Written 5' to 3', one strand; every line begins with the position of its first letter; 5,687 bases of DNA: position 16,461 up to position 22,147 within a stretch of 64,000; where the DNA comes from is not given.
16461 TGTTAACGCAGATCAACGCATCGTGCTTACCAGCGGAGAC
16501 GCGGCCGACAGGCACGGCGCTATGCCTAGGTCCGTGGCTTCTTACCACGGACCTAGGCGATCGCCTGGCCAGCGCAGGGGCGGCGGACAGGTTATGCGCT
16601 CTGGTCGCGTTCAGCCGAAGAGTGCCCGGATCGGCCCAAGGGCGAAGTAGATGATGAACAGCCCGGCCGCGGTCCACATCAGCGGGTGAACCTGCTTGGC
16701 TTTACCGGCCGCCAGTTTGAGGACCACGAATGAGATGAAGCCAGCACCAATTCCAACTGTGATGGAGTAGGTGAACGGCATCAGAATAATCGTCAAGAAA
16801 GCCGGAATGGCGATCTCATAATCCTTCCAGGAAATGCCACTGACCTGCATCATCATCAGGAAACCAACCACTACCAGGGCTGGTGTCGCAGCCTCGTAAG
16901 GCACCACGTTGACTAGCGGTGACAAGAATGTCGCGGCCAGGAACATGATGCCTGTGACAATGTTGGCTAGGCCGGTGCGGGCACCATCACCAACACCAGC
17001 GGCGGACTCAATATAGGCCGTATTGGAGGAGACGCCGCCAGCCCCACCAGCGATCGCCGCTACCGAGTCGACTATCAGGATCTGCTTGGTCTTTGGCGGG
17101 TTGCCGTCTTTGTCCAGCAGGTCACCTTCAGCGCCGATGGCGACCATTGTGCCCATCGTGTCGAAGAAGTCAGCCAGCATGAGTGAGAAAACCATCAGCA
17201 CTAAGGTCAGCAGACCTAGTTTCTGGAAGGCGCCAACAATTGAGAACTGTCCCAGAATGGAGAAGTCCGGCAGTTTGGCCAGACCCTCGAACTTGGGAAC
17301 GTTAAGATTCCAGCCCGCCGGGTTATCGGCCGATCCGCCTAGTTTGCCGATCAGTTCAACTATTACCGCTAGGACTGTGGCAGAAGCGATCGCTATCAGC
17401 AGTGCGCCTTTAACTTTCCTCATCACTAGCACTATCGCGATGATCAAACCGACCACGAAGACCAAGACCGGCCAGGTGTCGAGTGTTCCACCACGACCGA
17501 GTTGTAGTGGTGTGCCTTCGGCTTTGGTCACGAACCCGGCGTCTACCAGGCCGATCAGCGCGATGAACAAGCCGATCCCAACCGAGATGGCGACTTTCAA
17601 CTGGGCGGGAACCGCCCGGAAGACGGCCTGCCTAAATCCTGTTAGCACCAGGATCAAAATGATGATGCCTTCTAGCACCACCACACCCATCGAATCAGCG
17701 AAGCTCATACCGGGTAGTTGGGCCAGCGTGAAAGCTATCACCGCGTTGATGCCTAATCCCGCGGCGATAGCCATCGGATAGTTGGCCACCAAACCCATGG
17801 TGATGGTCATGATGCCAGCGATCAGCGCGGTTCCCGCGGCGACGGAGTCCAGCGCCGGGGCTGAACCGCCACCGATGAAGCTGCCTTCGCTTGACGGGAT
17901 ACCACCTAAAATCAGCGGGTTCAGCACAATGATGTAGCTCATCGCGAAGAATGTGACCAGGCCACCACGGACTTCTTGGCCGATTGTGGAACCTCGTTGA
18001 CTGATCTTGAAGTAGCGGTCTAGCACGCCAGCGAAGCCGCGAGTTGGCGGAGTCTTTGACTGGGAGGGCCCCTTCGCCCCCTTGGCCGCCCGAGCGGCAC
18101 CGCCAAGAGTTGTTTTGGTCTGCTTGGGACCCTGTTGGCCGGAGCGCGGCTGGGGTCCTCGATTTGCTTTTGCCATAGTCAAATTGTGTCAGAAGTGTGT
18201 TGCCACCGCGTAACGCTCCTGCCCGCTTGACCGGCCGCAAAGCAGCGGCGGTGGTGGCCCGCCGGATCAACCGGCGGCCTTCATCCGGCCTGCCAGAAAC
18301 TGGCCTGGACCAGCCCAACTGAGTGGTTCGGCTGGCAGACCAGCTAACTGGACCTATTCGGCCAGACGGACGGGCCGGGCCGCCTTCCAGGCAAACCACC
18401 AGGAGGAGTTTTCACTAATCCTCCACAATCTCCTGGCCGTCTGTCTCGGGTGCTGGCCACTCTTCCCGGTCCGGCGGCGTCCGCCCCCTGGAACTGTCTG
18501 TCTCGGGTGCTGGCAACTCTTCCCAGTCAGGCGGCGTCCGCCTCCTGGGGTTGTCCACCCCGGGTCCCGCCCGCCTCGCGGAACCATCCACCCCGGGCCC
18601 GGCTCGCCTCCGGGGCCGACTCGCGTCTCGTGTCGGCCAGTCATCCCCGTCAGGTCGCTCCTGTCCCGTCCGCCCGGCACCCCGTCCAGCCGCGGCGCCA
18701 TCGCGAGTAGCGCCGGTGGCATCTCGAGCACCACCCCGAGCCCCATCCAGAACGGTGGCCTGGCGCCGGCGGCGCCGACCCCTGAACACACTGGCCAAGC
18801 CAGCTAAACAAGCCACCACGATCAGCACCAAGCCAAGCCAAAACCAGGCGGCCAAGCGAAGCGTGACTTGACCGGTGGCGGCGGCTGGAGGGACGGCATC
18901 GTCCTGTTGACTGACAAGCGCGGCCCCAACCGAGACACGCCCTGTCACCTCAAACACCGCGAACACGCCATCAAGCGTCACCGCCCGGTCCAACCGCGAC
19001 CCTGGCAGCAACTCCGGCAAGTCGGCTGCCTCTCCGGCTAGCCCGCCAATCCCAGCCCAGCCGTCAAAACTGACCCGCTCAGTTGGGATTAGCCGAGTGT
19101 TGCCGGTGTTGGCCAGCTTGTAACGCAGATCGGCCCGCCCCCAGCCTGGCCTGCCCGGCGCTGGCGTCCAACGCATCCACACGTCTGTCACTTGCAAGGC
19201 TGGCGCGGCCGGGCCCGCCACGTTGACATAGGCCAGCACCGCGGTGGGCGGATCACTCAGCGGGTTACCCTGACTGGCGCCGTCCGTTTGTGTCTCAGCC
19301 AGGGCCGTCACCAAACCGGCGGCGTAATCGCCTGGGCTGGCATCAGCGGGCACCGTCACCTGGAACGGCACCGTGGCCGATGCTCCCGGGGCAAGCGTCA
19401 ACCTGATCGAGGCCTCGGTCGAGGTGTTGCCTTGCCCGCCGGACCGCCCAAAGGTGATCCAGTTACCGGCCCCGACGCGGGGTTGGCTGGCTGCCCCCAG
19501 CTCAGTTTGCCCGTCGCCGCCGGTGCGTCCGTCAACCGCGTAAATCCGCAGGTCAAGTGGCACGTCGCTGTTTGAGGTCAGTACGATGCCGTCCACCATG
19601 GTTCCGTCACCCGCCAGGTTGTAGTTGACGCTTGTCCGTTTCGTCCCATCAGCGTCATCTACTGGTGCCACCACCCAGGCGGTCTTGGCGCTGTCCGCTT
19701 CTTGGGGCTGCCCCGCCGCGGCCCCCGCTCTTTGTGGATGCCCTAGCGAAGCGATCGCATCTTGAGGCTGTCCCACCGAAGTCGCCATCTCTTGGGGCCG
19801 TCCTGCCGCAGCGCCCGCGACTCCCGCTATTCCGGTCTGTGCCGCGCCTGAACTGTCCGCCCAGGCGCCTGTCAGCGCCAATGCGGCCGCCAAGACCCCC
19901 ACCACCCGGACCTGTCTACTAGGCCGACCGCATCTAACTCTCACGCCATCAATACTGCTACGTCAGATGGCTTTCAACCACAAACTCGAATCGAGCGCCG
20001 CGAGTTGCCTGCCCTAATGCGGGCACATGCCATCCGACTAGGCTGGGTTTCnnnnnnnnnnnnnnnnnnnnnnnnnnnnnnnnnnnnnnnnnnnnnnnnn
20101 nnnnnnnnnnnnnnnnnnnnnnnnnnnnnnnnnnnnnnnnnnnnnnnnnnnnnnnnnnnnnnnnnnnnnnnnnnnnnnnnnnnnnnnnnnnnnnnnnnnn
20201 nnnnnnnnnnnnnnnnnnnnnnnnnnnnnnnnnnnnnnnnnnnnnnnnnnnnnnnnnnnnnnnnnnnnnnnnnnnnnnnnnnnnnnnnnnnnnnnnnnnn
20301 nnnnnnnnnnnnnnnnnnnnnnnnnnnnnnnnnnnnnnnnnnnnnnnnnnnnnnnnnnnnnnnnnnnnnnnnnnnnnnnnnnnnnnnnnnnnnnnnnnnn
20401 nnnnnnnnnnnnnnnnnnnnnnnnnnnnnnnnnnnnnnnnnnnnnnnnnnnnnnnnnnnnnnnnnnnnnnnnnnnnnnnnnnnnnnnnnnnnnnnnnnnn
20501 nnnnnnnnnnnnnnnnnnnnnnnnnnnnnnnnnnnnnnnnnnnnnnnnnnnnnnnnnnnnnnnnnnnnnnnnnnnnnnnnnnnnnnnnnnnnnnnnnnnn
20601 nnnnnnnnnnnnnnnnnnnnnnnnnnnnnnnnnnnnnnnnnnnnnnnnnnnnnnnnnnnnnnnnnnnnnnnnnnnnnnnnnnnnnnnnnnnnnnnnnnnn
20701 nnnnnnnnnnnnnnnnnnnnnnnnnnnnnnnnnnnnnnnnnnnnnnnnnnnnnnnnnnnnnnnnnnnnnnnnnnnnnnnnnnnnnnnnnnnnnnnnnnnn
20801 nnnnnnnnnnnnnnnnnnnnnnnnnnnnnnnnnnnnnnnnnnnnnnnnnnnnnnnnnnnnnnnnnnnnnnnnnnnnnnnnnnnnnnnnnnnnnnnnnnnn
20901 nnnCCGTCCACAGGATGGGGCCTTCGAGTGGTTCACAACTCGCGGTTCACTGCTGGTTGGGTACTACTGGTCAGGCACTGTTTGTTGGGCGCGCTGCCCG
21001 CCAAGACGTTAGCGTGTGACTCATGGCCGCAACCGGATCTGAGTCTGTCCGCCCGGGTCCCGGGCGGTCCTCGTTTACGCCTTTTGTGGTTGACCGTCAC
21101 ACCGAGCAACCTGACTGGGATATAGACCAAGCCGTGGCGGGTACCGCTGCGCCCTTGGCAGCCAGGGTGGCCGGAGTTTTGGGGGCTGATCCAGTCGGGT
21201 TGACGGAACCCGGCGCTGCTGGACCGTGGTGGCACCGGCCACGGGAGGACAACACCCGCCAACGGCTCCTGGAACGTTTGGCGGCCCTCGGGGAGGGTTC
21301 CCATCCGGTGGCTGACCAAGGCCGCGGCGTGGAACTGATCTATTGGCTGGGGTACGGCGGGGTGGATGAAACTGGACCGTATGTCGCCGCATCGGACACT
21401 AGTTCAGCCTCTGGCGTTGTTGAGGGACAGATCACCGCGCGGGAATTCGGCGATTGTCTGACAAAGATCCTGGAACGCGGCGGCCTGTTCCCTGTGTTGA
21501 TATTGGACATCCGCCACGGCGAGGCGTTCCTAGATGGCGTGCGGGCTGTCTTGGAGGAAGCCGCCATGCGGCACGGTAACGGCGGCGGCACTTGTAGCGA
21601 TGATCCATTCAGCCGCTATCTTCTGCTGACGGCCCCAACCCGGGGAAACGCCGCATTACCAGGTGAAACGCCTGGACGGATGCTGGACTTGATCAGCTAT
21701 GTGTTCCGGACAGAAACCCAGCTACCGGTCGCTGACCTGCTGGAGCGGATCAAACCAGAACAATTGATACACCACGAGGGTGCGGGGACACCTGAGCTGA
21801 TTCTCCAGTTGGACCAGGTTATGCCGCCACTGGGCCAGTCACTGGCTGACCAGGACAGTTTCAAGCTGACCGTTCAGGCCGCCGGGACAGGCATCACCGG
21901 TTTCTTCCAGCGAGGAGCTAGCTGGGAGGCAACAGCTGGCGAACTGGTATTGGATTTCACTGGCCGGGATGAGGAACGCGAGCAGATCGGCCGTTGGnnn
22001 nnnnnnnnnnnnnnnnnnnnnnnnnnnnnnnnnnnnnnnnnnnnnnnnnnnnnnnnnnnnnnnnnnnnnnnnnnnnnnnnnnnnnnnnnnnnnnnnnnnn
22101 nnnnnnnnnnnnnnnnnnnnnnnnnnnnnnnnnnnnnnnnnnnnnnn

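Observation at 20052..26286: Unassigned NLR-type locus: unknown 283-aa gene plus caspase-like/NACHT/14xWD40 STAND NTPase, bracketed by intact and decayed copies of the unknown gene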

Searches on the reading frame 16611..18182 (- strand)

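Call 58: search_protein_families(library=pfam, proteins=[window:16611-18182:-], max_evalue=0.00001)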
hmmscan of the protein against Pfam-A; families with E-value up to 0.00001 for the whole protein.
window:16611-18182:- (523 aa): 1 family
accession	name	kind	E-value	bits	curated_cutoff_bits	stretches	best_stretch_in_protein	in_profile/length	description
PF00860.26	Xan_ur_permease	-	3.1e-30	105.6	27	1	69-477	2-386/389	Permease family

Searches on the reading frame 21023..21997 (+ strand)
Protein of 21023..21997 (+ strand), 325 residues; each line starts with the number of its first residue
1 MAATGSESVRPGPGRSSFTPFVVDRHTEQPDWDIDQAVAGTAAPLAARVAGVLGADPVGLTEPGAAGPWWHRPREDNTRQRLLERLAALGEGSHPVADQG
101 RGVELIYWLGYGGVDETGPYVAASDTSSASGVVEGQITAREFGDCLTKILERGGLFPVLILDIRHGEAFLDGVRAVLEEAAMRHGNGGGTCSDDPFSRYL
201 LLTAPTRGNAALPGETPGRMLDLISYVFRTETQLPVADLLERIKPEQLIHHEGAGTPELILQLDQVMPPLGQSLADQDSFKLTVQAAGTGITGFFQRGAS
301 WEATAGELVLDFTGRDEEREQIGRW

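Call 6: search_protein_families(library=pfam, proteins=[window:21023-21997:+], max_evalue=10)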
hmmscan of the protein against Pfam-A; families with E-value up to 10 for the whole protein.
seq(325 aa): 0 families

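Call 19: find_homologous_proteins(query=window:21023-21997:+, max_evalue=0.001)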
Query seq(325 aa): the 8000 candidates sharing most words with the query were scored; none scored E <= 0.001.

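Call 74: predict_structure(alignment_id=A4)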
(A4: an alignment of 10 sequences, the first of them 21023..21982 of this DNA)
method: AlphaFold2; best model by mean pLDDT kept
length: 320 residues; sequences in the alignment: 10
mean_pLDDT: 67.6   pTM: 0.70
mean pLDDT of the five models: 67.6, 66.9, 66.0, 65.8, 65.6
residues with pLDDT >= 90: 31; 70-90: 124; 50-70: 108; < 50: 57
segments of 3 or more residues with pLDDT < 50: 1-14, 56-69, 93-99, 188-191, 290-293, 300-308
pLDDT, mean of each block of 10 residues (from residue 1): 27 56 67 67 78 54 37 64 73 47 81 88 67 75 88 80 91 92 64 69 78 84 77 75 83 70 58 64 60 49 47 55
secondary structure, 60 per line:
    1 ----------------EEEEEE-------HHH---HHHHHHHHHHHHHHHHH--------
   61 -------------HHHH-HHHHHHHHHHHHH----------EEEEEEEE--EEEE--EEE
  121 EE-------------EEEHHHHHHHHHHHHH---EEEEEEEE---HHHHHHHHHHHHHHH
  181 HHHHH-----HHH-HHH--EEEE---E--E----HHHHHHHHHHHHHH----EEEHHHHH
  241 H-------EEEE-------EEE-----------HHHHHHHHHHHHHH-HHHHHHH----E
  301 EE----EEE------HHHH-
elements in order: E17-22 H36-52 H74-77 H79-91 E102-109 E112-115 E118-122 E136-138 H139-151 E155-162 H166-185 E200-203 H215-228 E233-235 H236-241 E249-252 E260-262 H274-287 H289-295 E300-302 E307-309 H316-319

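Call 78: fold_search(model_id=the predicted structure, library=pdb)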
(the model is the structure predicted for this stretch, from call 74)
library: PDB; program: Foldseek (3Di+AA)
matches with E <= 10: 786; with E <= 0.001: 17
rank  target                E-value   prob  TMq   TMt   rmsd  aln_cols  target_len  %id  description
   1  8v4x_C                1.3e-04  1.00  0.38  0.35   8.3       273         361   10  Structure of MALT1 in complex with an allosteric inhibitor (released 2024-05-01)
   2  4f6p                  1.4e-04  1.00  0.41  0.48   7.3       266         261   13  Crystal structure of the yeast metacaspase Yca1 C276A mutant (released 2013-03-27)
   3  7pav_B                1.4e-04  1.00  0.38  0.34  11.8       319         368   10  MALT1 in complex with compound 1 (released 2021-11-17)
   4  8v4x_B                2.4e-04  1.00  0.35  0.32   9.7       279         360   10  Structure of MALT1 in complex with an allosteric inhibitor (released 2024-05-01)
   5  7paw_B                2.5e-04  1.00  0.38  0.34  12.7       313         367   11  MALT1 in complex with compound 1 (released 2021-11-17)
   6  4i1p_C                2.7e-04  1.00  0.36  0.31   8.7       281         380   11  Human MALT1 (caspase-IG3) in complex with activity based-probe (released 2014-07-09)
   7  8v4x_D                3.1e-04  1.00  0.36  0.32   9.1       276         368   10  Structure of MALT1 in complex with an allosteric inhibitor (released 2024-05-01)
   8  8v4x_F                3.5e-04  1.00  0.36  0.33   9.4       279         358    9  Structure of MALT1 in complex with an allosteric inhibitor (released 2024-05-01)
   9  7paw_A                3.7e-04  1.00  0.39  0.37  12.6       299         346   11  MALT1 in complex with compound 1 (released 2021-11-17)
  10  9ed4_C                3.7e-04  1.00  0.34  0.12  10.4       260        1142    8  A composite map of mTORC1-Rag-Ragultor-4EBP1 on membrane (released 2025-09-10)
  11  8a53_B                4.1e-04  1.00  0.40  0.42  11.8       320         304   10  Crystal structure of AtMCA-IIf C147A (metacaspase 9) from Arabidopsis thaliana (released 2023-05-31)
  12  7uxc_C                4.4e-04  1.00  0.34  0.12  10.0       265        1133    9  cryo-EM structure of the mTORC1-TFEB-Rag-Ragulator complex with symmetry expansion (released 2022-11-30)
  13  3v4l_A                5.6e-04  1.00  0.38  0.33  13.0       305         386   13  Mouse MALT1(caspase-IG3 domains) in complex with a irreversible peptidic inhibitor (released 2012-03-14)
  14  7pav_A                6.8e-04  0.99  0.37  0.34  13.3       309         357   11  MALT1 in complex with compound 1 (released 2021-11-17)
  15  8v4x_A                6.8e-04  0.99  0.34  0.31   9.9       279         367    9  Structure of MALT1 in complex with an allosteric inhibitor (released 2024-05-01)
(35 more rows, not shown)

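Call 87: search_protein_families(library=phrogs, proteins=[window:21023-21982:+], max_evalue=0.01)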
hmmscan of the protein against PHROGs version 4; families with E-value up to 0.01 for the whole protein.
window:21023-21982:+ (320 aa): 0 families
